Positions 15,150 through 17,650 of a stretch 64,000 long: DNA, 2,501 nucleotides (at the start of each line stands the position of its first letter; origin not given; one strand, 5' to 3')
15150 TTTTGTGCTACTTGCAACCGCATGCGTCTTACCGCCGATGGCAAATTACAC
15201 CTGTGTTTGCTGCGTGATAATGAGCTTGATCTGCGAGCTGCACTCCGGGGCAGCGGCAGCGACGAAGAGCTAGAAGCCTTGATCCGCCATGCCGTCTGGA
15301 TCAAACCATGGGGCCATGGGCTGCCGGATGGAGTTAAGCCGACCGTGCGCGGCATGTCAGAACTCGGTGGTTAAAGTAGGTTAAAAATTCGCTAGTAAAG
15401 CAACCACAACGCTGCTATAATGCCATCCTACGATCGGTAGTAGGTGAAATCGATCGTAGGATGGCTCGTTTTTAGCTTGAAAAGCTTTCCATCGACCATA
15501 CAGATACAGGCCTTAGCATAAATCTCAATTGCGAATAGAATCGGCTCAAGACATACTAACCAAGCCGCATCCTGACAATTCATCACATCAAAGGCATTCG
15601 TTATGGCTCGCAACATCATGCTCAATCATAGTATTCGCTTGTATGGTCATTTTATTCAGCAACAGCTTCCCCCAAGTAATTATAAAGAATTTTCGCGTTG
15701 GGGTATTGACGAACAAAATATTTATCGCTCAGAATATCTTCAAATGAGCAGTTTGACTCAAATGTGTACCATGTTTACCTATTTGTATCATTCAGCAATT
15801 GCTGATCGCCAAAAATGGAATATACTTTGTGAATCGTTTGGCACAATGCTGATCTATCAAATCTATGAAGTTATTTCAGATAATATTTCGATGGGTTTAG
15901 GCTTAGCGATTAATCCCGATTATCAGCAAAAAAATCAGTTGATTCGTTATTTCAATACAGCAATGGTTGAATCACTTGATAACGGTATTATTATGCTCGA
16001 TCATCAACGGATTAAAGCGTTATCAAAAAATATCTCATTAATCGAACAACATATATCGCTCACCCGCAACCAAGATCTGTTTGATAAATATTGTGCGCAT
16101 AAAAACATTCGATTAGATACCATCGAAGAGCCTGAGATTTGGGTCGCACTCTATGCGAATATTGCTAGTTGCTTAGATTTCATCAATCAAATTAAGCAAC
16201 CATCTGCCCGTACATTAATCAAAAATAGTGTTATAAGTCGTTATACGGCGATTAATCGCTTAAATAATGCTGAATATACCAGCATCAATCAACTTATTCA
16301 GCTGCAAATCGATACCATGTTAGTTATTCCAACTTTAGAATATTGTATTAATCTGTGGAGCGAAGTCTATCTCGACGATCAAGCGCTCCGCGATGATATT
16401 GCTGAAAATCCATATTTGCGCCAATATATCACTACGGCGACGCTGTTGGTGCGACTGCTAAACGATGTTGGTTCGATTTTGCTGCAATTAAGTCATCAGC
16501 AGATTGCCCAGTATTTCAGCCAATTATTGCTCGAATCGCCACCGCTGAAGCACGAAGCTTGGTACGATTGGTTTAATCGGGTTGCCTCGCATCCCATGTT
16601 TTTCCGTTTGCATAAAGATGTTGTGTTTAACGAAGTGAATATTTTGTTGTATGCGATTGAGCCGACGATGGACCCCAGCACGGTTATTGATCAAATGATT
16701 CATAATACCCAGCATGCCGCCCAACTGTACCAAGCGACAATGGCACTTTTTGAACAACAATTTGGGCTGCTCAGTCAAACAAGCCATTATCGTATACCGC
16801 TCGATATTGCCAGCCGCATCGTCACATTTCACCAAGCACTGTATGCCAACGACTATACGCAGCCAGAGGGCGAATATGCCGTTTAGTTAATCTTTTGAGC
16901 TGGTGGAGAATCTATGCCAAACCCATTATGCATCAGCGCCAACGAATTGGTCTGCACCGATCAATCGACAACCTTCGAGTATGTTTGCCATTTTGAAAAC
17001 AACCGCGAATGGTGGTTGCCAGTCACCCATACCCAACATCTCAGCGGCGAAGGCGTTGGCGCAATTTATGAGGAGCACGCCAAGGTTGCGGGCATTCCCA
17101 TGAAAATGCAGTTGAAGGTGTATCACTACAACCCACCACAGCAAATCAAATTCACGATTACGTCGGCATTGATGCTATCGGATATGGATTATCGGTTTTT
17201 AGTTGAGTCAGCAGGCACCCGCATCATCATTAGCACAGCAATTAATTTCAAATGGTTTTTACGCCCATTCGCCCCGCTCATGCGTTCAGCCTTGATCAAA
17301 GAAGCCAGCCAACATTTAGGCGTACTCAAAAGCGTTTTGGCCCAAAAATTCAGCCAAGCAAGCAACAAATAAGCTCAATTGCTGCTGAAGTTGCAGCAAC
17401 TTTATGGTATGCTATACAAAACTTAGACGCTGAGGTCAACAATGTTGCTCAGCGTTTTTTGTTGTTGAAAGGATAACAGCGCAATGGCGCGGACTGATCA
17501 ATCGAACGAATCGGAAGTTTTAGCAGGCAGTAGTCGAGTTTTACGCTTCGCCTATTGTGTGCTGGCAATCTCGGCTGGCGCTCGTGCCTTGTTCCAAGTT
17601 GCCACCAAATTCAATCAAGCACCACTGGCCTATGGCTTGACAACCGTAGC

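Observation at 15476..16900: Low-GC island encoding an unassignable 427-aa protein between moaA and normal-GC genes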

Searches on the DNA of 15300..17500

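Call 65: search_rna_families(source=window, start=15300, end=17500, threshold=evalue, max_evalue=1)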
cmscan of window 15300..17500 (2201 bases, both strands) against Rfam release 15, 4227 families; matches with E-value up to 1: 3.
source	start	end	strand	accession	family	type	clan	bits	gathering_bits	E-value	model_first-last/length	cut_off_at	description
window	15414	15476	+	RF03634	mir-3524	Gene; miRNA;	-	23.2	99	0.062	1-84/84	no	mir-3524 microRNA precursor family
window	15423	15464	-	RF01997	mir-969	Gene; miRNA;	-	21.8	61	0.47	1-86/86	no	mir-969 microRNA precursor family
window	16261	16319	-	RF00370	sroD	Gene; sRNA;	-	20.8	50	0.51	1-86/86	no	sroD RNA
